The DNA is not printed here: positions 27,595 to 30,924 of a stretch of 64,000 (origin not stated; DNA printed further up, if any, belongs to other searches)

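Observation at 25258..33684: NfeD/YqiJ–flotillin pair followed by a 1864-aa coiled-coil protein carrying a single MoxR/AAA_5 ATPase module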

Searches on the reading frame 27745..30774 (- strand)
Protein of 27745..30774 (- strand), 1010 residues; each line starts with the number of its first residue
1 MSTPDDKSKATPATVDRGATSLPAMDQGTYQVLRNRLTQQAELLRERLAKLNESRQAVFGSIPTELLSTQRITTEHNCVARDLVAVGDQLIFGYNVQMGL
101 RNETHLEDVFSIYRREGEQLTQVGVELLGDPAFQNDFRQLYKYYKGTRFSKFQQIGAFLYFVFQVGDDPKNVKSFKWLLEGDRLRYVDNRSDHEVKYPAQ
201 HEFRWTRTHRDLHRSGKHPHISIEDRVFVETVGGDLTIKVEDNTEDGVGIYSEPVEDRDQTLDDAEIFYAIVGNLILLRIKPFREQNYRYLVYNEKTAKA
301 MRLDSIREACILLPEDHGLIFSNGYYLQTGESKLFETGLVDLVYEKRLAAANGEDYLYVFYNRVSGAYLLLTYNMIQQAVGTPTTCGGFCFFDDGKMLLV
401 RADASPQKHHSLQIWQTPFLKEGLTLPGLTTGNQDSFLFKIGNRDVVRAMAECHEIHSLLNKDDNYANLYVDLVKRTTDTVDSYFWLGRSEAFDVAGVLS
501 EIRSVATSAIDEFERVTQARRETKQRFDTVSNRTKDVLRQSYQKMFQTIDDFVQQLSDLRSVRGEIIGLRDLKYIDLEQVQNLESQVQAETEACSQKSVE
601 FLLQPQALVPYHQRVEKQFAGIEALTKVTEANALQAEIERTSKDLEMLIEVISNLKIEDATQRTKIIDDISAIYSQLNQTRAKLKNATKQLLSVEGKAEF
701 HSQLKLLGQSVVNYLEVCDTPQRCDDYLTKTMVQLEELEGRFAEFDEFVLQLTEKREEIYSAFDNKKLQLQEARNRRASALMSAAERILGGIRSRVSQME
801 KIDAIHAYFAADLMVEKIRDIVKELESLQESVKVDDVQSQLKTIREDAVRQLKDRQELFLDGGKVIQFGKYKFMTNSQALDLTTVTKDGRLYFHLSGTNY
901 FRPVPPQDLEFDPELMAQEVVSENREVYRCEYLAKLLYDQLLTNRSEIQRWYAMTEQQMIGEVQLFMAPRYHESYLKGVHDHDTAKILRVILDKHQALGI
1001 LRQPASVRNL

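Call 69: predict_structure(alignment_id=A2)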
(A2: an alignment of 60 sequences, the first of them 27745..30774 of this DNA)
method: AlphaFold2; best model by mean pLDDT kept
length: 1010 residues; sequences in the alignment: 60
mean_pLDDT: 80.7   pTM: 0.55
mean pLDDT of the five models: 80.7, 78.1, 77.4, 75.6, 73.5
residues with pLDDT >= 90: 253; 70-90: 595; 50-70: 94; < 50: 68
segments of 3 or more residues with pLDDT < 50: 1-27, 871-880, 910-927, 1006-1010
pLDDT, mean of each block of 10 residues (from residue 1): 33 33 49 88 94 87 87 89 92 82 82 89 90 92 87 93 89 94 92 84 87 82 87 80 72 83 84 90 88 87 88 89 88 86 88 87 90 90 91 89 89 90 64 75 89 89 76 91 91 93 91 83 88 89 81 85 88 87 90 84 81 82 74 80 79 72 78 81 73 66 79 83 85 82 75 85 86 86 90 87 86 90 89 89 87 69 53 43 64 68 63 40 46 79 83 88 79 54 84 74 44
secondary structure, 60 per line:
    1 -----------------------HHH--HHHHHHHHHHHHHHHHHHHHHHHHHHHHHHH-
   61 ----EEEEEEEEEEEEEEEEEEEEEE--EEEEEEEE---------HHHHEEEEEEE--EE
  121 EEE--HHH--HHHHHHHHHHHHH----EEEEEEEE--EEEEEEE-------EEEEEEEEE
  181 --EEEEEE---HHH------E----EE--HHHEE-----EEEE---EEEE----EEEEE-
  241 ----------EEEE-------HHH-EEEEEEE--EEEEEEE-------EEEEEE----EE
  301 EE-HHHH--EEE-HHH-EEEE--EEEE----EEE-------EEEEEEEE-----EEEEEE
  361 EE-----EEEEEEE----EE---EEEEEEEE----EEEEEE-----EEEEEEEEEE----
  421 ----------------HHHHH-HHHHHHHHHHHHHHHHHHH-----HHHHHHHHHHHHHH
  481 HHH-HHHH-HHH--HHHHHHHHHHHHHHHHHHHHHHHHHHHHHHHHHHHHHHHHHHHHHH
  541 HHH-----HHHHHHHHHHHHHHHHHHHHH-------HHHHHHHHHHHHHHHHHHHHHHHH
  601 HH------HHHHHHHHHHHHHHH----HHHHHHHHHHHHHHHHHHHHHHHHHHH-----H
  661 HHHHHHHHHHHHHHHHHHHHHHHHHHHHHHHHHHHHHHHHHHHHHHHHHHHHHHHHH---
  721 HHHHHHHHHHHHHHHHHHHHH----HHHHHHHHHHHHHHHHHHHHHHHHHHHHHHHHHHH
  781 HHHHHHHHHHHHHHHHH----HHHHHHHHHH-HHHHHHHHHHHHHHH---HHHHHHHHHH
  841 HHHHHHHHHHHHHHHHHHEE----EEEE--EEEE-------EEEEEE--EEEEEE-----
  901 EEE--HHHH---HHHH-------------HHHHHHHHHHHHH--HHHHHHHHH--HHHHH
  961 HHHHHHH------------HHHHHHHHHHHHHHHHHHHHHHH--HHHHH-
elements in order (helices of 4 or more, strands of 3 or more residues): H29-59 E65-86 E89-96 H106-109 E110-116 E119-123 H131-143 E148-155 E158-164 E172-180 E183-188 E220-223 E227-230 E235-239 E251-254 E266-272 E275-281 E289-294 E299-302 H304-307 E310-312 E318-321 E324-327 E332-334 E342-349 E355-362 E368-374 E384-391 E396-401 E407-416 H437-441 H443-461 H467-483 H485-488 H495-543 H549-569 H577-602 H609-623 H628-654 H660-717 H721-741 H746-797 H802-811 H813-827 H831-858 E865-868 E871-874 E882-887 E890-895 E901-903 H906-909 H913-916 H930-942 H945-953 H956-967 H980-1002 H1005-1009
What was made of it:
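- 29527..30582 (-): Beta-propeller-like domain (residues 65-416), preceded by a helix at residues 29-59. In the AlphaFold model (whole model mean pLDDT 80.7; most 10-residue blocks of this region 80-94) this region is all-beta with about 28 strands (call 69).
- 28201..29466 (-): Helical arm (residues 437-858), including DUF7902. It consists of long helices with spectrin-repeat-like three-helix bundles. AlphaFold secondary structure: call 69.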

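Call 113: fold_search(model_id=the predicted structure, library=pdb)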
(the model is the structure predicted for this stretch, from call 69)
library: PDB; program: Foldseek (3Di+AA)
matches with E <= 10: 561; with E <= 0.001: 49
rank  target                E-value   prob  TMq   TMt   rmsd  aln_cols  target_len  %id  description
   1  8fgw_A                9.9e-07  1.00  0.12  0.11  39.8       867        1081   12  Human IFT-A complex structures provide molecular insights into ciliary transport (released 2023-02-22)
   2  8bbe_E                3.0e-06  0.97  0.09  0.08  37.1       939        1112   12  Structure of the IFT-A complex; IFT-A2 module (released 2022-12-21)
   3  8pu0_A                4.1e-06  1.00  0.14  0.13  16.0       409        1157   10  Cryo-EM structure of human Elp123 in complex with tRNA, desulpho-CoA, 5'-deoxyadenosine and methionine (released 2024-04-17)
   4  8j07_i8               4.2e-06  0.94  0.09  0.07  58.0      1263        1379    8  96nm repeat of human respiratory doublet microtubule and associated axonemal complexes (released 2023-07-26)
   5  8xi3_B                1.7e-05  1.00  0.14  0.30  16.6       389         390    9  Structure of mouse SCMC-14-3-3gama complex (released 2024-10-02)
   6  5ods_B                1.9e-05  1.00  0.14  0.20  27.9       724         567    9  Structure of a phosphoprotein-protein complex (released 2018-03-14)
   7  12dl_HA               2.1e-05  1.00  0.14  0.33  16.7       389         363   10  Native structure of the cytoplasmic lattice (CPL) asymmetric unit from mouse MII eggs (released 2026-04-08)
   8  1xi4_A                3.6e-05  0.98  0.12  0.08  42.1       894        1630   11  Clathrin D6 Coat (released 2004-11-02)
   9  7pi2_G                6.0e-05  1.00  0.14  0.35  16.5       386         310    9  PfCyRPA bound to monoclonal antibody Cy.003 Fab fragment (released 2022-02-09)
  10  9e5c_7g               6.3e-05  1.00  0.16  0.26  29.9       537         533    6  Cryo-EM structure of 96 nm repeat of microtubule doublet from T. brucei flagellum (released 2025-03-12)
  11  8i7o_P1               6.6e-05  1.00  0.14  0.22  16.9       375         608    8  In situ structure of axonemal doublet microtubules in mouse sperm with 16-nm repeat (released 2023-10-11)
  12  7k58_C                7.2e-05  0.84  0.09  0.03  66.5      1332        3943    9  Structure of outer-arm dyneins bound to microtubule with microtubule binding state 1(MTBS-1) (released 2021-09-29)
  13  5ods_D                9.3e-05  0.99  0.14  0.21  26.5       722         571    9  Structure of a phosphoprotein-protein complex (released 2018-03-14)
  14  9d5n_CH               1.0e-04  1.00  0.14  0.21  16.7       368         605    7  48-nm doublet microtubule from Trichomonas vaginalis strain G3 (released 2025-05-14)
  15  5ods_A                1.1e-04  0.97  0.11  0.17  25.1       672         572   10  Structure of a phosphoprotein-protein complex (released 2018-03-14)
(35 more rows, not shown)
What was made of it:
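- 29527..30582 (-): Foldseek PDB hits are beta-propeller proteins: IFT-A, Elp1, clathrin N-terminal domain, CyRPA, prolyl oligopeptidase and WDR91, with E 1e-6 to 1e-3 (call 113).
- Tried and rejected: Foldseek local hits supplied the propeller evidence (call 113).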
